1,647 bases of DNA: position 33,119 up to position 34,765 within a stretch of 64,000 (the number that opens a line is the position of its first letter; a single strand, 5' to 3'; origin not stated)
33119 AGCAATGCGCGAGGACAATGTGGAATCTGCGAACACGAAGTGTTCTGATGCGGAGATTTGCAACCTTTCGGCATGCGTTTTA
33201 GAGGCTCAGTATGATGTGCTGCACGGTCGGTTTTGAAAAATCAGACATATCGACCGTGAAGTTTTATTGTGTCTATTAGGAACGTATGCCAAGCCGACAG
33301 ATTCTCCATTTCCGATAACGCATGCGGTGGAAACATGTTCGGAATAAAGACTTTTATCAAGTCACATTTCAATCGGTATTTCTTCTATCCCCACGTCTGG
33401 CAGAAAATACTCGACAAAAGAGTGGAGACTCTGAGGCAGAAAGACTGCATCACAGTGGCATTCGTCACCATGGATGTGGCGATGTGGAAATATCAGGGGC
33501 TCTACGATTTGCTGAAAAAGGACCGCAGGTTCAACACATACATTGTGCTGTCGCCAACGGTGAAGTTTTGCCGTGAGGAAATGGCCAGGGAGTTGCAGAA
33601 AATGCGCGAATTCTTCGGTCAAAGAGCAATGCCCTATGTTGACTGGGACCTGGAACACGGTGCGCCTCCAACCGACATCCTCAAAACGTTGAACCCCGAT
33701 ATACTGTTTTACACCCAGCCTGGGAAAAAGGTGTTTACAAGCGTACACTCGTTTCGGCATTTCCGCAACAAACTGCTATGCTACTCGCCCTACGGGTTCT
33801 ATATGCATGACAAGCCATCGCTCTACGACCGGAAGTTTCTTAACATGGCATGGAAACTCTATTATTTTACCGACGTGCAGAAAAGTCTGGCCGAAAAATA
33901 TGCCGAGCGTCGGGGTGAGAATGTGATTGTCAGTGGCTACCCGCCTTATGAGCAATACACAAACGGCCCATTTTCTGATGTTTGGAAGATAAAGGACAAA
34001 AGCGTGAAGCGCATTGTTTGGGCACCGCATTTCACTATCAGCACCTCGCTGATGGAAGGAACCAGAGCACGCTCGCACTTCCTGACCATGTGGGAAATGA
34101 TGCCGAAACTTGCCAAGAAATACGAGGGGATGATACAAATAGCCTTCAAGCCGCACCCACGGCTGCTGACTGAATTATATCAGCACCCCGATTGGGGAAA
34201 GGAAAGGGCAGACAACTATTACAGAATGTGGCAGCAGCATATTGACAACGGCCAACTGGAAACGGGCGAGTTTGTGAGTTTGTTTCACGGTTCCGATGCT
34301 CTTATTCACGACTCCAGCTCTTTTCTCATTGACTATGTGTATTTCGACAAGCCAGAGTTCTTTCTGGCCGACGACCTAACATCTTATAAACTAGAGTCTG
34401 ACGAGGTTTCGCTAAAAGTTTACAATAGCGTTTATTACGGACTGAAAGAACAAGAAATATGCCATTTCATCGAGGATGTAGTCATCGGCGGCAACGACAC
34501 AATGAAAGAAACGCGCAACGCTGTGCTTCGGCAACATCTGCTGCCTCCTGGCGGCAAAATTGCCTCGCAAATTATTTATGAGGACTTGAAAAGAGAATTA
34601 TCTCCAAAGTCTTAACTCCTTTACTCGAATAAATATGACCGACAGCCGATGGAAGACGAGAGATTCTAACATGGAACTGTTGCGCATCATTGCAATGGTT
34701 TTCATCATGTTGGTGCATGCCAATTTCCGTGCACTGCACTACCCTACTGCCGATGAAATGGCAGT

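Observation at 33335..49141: Teichoic-acid-style, phosphodiester-rich glycopolymer locus in a Gram-negative Bacteroidota genome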

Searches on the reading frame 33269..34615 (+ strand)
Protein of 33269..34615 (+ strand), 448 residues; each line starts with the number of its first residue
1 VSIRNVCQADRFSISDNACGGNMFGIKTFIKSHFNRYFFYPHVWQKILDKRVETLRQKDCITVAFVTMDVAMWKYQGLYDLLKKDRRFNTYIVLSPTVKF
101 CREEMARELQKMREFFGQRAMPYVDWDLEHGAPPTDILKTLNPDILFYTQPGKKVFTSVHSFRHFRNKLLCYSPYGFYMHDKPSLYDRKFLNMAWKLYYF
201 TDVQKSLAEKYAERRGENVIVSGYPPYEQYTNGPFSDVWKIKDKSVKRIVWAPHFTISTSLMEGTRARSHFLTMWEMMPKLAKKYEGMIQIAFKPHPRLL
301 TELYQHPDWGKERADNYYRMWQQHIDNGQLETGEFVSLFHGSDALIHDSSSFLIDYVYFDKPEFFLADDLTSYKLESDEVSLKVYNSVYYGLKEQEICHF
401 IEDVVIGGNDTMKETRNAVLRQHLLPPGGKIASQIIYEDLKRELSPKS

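Call 3: search_protein_families(library=pfam, proteins=[window:33269-34615:+], max_evalue=0.01)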
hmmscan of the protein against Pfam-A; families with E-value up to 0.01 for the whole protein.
window:33269-34615:+ (448 aa): 1 family
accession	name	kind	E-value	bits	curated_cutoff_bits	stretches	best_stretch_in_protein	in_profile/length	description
PF04464.20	Glyphos_transf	-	4.2e-10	39.6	22.1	1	216-376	157-302/367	CDP-Glycerol:Poly(glycerophosphate) glycerophosphotransferase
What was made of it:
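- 33335..34615 (+): Divergent TagF-like GT-B protein (TagF1, 426 aa). Pfam Glyphos_transf at 39.6 bits, C-terminal half only (call 3).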

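Call 10: search_protein_families(library=ncbifam, proteins=[window:33335-34615:+], max_evalue=0.001)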
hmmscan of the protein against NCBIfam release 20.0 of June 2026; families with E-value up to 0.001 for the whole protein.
window:33335-34615:+ (426 aa): 0 families

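Call 28: find_homologous_proteins(query=window:33335-34615:+, max_evalue=0.00001)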
Query window:33335-34615:+ (426 aa): 1070 proteins with E <= 0.00001 among 3172 candidates; the best 120 are listed.
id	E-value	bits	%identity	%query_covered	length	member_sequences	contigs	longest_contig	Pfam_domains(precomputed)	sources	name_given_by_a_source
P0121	1.7e-291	984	98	100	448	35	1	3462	PF04464.21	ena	-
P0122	5.7e-199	680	67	99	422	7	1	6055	PF04464.21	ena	-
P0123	1.7e-179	615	61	100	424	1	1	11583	PF04464.21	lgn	-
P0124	1.1e-170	586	58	99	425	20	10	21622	PF04464.21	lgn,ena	-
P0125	3.2e-169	582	59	96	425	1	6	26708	PF04464.21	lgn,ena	-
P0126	3.5e-169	581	58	100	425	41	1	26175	PF04464.21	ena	-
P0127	5.6e-166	571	58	100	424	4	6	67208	PF04464.21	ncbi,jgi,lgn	jgi:hypothetical protein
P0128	4.2e-165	568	56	99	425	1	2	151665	PF04464.21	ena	-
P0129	4.3e-164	565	56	99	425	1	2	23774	PF04464.21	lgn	-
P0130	1.8e-162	559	56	99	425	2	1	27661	PF04464.21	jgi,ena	-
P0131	3.5e-162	558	55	99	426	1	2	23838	PF04464.21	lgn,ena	-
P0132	7.0e-160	551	55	100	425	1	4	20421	PF04464.21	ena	-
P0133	3.3e-159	549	54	100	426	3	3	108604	PF04464.21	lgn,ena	-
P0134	2.8e-158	546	54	100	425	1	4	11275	PF04464.21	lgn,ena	-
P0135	4.4e-157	542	54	99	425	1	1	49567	-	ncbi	-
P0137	2.3e-155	536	54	99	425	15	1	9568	PF04464.21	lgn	-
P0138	7.9e-155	534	53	99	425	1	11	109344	PF04464.21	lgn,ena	-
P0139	3.8e-153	529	53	99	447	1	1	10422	PF04464.21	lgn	-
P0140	2.4e-150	519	54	99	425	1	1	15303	PF04464.21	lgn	-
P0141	1.1e-115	405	44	99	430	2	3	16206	PF04464.21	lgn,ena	-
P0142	2.5e-115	404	48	92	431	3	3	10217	PF04464.21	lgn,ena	-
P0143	1.3e-114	402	46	98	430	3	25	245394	PF04464.21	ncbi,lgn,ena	-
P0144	1.9e-114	401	46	98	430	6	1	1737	PF04464.21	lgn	-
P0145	1.8e-113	398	42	100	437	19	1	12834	PF04464.21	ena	-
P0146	1.8e-113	398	45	92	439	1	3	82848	PF04464.21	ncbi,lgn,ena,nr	ncbi:MAG: CDP-glycerol glycerophosphotransferase family protein [Prevotella sp.]|nr:CDP-glycerol gly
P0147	2.2e-112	394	47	91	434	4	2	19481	PF04464.21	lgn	-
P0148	7.0e-112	393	45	94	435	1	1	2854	PF04464.21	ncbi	-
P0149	1.2e-111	392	45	95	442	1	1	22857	PF04464.21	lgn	-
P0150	5.8e-111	390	47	91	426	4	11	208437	PF04464.21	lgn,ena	-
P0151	1.2e-110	389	45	93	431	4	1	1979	PF04464.21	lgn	-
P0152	5.3e-110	386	43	96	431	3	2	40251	PF04464.21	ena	-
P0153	7.4e-110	386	44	92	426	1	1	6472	PF04464.21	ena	-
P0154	7.9e-110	386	45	92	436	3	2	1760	PF04464.21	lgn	-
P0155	1.2e-109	385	46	92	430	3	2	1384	PF04464.21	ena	-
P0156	3.8e-109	384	45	98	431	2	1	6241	PF04464.21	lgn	-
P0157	4.9e-109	383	45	93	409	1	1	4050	PF04464.21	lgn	-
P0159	7.7e-109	383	44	98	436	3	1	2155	PF04464.21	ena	-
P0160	1.1e-108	382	47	93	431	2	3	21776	PF04464.21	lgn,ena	-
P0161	1.2e-108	382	43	98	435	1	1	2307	PF04464.21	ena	-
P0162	1.3e-108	382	44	96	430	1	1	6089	PF04464.21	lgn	-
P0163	1.3e-108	382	46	92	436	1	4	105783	PF04464.21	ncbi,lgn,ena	-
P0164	2.4e-108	381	42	98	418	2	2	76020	PF04464.21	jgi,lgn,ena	-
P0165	3.3e-108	381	43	99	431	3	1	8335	PF04464.21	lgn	-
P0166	3.4e-108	380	45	92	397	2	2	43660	PF04464.21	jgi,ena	-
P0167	3.8e-108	380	46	92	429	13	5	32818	PF04464.21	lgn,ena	-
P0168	4.6e-108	380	45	93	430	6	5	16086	PF04464.21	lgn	-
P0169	1.9e-107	378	44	98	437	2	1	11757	PF04464.21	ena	-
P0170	1.9e-107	378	46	92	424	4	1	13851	PF04464.21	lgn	-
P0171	2.6e-107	378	43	99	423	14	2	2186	PF04464.21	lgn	-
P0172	4.1e-107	377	44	96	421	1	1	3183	PF04464.21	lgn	-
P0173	7.0e-107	376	42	98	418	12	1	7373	PF04464.21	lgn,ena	-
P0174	7.3e-107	376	43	97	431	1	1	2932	PF04464.21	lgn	-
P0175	7.5e-107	376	44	96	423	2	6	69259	PF04464.21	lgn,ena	-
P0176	8.3e-107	376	46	94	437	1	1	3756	PF04464.21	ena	-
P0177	9.0e-107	376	41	95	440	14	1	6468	PF04464.21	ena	-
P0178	1.0e-106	376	46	96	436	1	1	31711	PF04464.21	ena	-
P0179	1.1e-106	375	46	94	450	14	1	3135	PF04464.21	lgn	-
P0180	1.7e-106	375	45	95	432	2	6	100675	PF04464.21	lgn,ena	-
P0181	2.2e-106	375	44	98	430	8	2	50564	PF04464.21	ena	-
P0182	3.0e-106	374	43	99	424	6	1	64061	PF04464.21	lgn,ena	-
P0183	8.3e-106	373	44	96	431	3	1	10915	PF04464.21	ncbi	-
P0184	8.7e-106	373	45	92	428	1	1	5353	PF04464.21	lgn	-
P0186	1.6e-105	372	45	95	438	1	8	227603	PF04464.21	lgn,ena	-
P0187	1.6e-105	372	43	89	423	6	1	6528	PF04464.21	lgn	-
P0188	2.1e-105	371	43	91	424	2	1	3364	PF04464.21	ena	-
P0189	4.1e-105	370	45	92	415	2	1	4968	PF04464.21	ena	-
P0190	4.4e-105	370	44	92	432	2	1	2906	PF04464.21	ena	-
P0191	1.0e-104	369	43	98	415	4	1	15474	PF04464.21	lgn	-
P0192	1.2e-104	369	42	99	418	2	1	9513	PF04464.21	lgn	-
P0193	2.1e-104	368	43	96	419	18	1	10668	PF04464.21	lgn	-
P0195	2.3e-104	368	44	96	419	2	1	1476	PF04464.21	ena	-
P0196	2.8e-104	368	45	92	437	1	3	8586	PF04464.21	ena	-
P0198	4.5e-104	367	44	92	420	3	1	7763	PF04464.21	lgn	-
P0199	4.6e-104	367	45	90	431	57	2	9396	PF04464.21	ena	-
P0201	9.0e-104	366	45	92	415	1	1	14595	PF04464.21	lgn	-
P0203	1.0e-103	366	42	94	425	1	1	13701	PF04464.21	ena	-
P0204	1.0e-103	366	44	97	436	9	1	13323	PF04464.21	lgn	-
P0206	1.5e-103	365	44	93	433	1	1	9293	PF04464.21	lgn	-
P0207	1.7e-103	365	42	97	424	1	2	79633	PF04464.21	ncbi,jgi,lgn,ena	-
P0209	1.7e-103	365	44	92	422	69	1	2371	PF04464.21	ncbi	-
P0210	7.6e-103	363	44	92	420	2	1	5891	PF04464.21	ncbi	-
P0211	9.8e-103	362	41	98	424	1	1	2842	PF04464.21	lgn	-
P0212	1.1e-102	362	45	94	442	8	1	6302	PF04464.21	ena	-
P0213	1.4e-102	362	45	92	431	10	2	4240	PF04464.21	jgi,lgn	jgi:CDP-glycerol glycerophosphotransferase (TagB/SpsB family)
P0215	1.6e-102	362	43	94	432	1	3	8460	PF04464.21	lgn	-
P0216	2.0e-102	361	44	92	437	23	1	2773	PF04464.21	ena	-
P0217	2.3e-102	361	43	94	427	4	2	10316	PF04464.21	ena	-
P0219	3.4e-102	361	42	95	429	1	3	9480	PF04464.21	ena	-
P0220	4.5e-102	360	42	96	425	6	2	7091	PF04464.21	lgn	-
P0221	4.6e-102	360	42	92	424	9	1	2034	PF04464.21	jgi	-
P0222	7.7e-102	360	44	92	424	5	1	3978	PF04464.21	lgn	-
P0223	8.0e-102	359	43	95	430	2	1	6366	PF04464.21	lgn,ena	-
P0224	8.4e-102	359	44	94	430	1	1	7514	PF04464.21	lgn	-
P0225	1.1e-101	359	45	95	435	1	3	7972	PF04464.21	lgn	-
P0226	1.2e-101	359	42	96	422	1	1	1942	PF04464.21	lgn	-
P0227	1.3e-101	359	42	96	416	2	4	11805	PF04464.21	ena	-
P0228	1.5e-101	359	42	98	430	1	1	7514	PF04464.21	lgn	-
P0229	1.5e-101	359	45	95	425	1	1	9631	PF04464.21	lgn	-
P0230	1.7e-101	358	42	94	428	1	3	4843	PF02350.26,PF04464.21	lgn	-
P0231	2.8e-101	358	42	96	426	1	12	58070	PF04464.21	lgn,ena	-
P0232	3.0e-101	358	43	96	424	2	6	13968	PF04464.21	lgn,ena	-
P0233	3.0e-101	358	42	96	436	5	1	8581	PF04464.21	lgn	-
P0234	4.2e-101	357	44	92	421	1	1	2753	PF04464.21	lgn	-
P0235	4.5e-101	357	41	96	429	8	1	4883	PF04464.21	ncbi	-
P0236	4.6e-101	357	43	96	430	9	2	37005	PF04464.21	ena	-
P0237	5.1e-101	357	40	95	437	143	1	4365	PF04464.21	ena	-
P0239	7.2e-101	356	41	97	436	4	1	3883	PF04464.21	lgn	-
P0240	9.5e-101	356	43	96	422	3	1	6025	PF04464.21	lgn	-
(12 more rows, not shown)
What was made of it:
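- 33335..34615 (+): More than 1000 homologs, most carrying PF04464 (call 28).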

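Call 31: search_solved_structures(query=A2, max_evalue=1, show_alignments=2)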
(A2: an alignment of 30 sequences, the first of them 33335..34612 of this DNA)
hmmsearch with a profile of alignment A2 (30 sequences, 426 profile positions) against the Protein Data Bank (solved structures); distinct sequences matched with E-value up to 1: 3.
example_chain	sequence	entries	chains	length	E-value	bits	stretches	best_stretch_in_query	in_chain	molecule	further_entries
8va1_A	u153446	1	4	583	0.097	14.6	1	173-357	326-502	Teichoic acid ribitol-phosphate polymerase TarL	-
7aoi_Bf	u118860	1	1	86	0.64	11.9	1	225-251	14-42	mL98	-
6hiv_Bf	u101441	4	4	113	0.65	11.9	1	222-251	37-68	mL98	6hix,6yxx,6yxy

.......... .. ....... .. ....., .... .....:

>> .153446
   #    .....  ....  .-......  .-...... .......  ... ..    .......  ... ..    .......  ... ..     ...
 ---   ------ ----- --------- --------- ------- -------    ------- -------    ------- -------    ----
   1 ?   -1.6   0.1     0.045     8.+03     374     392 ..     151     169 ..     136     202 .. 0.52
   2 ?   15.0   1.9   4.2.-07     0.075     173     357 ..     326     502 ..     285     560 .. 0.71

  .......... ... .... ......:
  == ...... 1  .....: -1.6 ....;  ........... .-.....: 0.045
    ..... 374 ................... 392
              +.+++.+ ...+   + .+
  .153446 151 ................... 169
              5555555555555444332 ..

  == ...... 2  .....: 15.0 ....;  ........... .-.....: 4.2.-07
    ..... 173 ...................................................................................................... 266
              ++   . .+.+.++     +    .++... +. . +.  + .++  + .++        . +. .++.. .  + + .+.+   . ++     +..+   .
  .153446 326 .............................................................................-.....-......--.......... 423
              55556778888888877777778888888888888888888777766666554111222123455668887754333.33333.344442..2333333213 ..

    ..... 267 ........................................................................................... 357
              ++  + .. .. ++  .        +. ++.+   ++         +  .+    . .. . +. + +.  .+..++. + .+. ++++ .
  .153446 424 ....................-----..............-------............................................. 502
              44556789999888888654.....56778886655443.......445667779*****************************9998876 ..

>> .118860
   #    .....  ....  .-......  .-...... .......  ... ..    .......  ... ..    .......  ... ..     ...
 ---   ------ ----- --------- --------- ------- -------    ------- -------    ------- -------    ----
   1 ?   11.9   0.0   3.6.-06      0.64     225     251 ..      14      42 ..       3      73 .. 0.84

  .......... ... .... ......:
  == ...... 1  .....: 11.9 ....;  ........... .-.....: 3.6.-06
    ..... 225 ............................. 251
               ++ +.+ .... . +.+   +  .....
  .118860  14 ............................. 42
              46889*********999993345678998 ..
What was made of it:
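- Tried and rejected: A PDB profile search gave only a marginal TarL hit (E 0.097, call 31).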

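Call 40: predict_structure(alignment_id=A2)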
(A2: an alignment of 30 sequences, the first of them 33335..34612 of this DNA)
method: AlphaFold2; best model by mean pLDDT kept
length: 426 residues; sequences in the alignment: 30
mean_pLDDT: 92.2   pTM: 0.88
mean pLDDT of the five models: 92.2, 92.2, 91.9, 91.3, 90.9
residues with pLDDT >= 90: 337; 70-90: 77; 50-70: 7; < 50: 5
segments of 3 or more residues with pLDDT < 50: 239-242
pLDDT, mean of each block of 10 residues (from residue 1): 80 92 97 97 92 93 97 93 93 95 95 96 94 92 96 89 93 96 96 95 85 90 97 72 71 96 97 91 93 97 93 89 92 93 92 93 96 98 98 94 85 96 83
secondary structure, 60 per line:
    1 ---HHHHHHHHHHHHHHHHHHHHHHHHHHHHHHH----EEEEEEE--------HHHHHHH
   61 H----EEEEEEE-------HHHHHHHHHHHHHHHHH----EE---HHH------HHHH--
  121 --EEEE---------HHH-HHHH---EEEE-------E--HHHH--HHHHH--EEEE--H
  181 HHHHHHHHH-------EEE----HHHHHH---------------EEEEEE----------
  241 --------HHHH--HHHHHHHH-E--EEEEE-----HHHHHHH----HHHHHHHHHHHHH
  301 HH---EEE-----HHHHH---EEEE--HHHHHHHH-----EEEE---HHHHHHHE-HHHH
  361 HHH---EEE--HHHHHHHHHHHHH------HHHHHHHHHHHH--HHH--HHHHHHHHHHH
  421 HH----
elements in order: H4-34 E39-45 H54-61 E66-72 H80-96 H115-118 E123-126 H140-143 E147-150 H161-164 H167-171 E174-177 H180-189 E197-199 H204-209 E225-230 H249-252 H255-262 E267-271 H277-283 H288-302 E306-308 H314-318 E322-325 H328-335 E341-344 H348-354 H357-363 E367-369 H372-384 H391-402 H410-422

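Call 44: fold_search(model_id=the predicted structure, library=pdb)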
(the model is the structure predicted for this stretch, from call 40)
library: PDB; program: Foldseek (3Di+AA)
matches with E <= 10: 1364; with E <= 0.001: 143
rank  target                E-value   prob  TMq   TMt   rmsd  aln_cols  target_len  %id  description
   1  1f6d_A                7.1e-11  1.00  0.56  0.62   6.3       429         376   15  THE STRUCTURE OF UDP-N-ACETYLGLUCOSAMINE 2-EPIMERASE FROM E. COLI. (released 2000-12-13)
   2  3dzc_A                7.1e-11  1.00  0.52  0.57   7.1       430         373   16  2.35 Angstrom resolution structure of WecB (VC0917), a UDP-N-acetylglucosamine 2-epimerase from Vibrio cholerae. (released 2008-08-12)
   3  1f6d_D                7.1e-11  1.00  0.54  0.60   6.8       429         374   16  THE STRUCTURE OF UDP-N-ACETYLGLUCOSAMINE 2-EPIMERASE FROM E. COLI. (released 2000-12-13)
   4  5enz_B                8.0e-11  1.00  0.56  0.63   5.9       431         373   12  S. aureus MnaA-UDP co-structure (released 2016-04-27)
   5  1f6d_B                1.1e-10  1.00  0.52  0.59   7.2       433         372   15  THE STRUCTURE OF UDP-N-ACETYLGLUCOSAMINE 2-EPIMERASE FROM E. COLI. (released 2000-12-13)
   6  4fkz_A                1.3e-10  1.00  0.59  0.64   5.6       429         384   13  Crystal structure of Bacillus subtilis UDP-GlcNAc 2-epimerase in complex with UDP-GlcNAc and UDP (released 2013-05-08)
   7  6vlc_B                1.7e-10  1.00  0.50  0.57   7.5       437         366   15  Crystal structure of UDP-GlcNAc 2-epimerase from Neisseria meningitidis bound to UDP-GlcNAc (released 2020-11-11)
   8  5enz_A                1.8e-10  1.00  0.54  0.62   6.5       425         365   13  S. aureus MnaA-UDP co-structure (released 2016-04-27)
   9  1v4v_A                1.9e-10  1.00  0.52  0.57   6.9       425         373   11  Crystal Structure Of UDP-N-Acetylglucosamine 2-Epimerase From Thermus Thermophilus HB8 (released 2003-12-02)
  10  3ot5_D                2.0e-10  1.00  0.54  0.60   6.5       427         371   13  2.2 Angstrom Resolution Crystal Structure of putative UDP-N-acetylglucosamine 2-epimerase from Listeria monocytogenes (released 2010-09-22)
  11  3beo_A                2.1e-10  1.00  0.56  0.63   6.3       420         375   15  A Structural Basis for the allosteric regulation of non-hydrolyzing UDP-GlcNAc 2-epimerases (released 2008-02-19)
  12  7vz6_F                2.7e-10  1.00  0.51  0.59   7.2       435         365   13  The crystal structure of Non-hydrolyzing UDPGlcNAc 2-epimerase in complex with UDP-glucose (released 2022-11-16)
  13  3ot5_C                3.2e-10  1.00  0.57  0.63   5.8       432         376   14  2.2 Angstrom Resolution Crystal Structure of putative UDP-N-acetylglucosamine 2-epimerase from Listeria monocytogenes (released 2010-09-22)
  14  4fkz_B                3.4e-10  1.00  0.58  0.64   5.7       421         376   15  Crystal structure of Bacillus subtilis UDP-GlcNAc 2-epimerase in complex with UDP-GlcNAc and UDP (released 2013-05-08)
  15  1v4v_B                3.8e-10  1.00  0.55  0.62   6.3       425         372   12  Crystal Structure Of UDP-N-Acetylglucosamine 2-Epimerase From Thermus Thermophilus HB8 (released 2003-12-02)
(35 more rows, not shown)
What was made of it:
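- On TagF/TarF family - gene 33335-34615 (TagF1): Foldseek ranks UDP-GlcNAc 2-epimerases (TM 0.56-0.64) at or above TagF/TarL (about 0.5) (call 44).
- Tried and rejected: The AF2 model is confident (pLDDT 92), but Foldseek gives similar scores to UDP-GlcNAc 2-epimerases, Bcs3, TarL and TagF (calls 40, 44).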
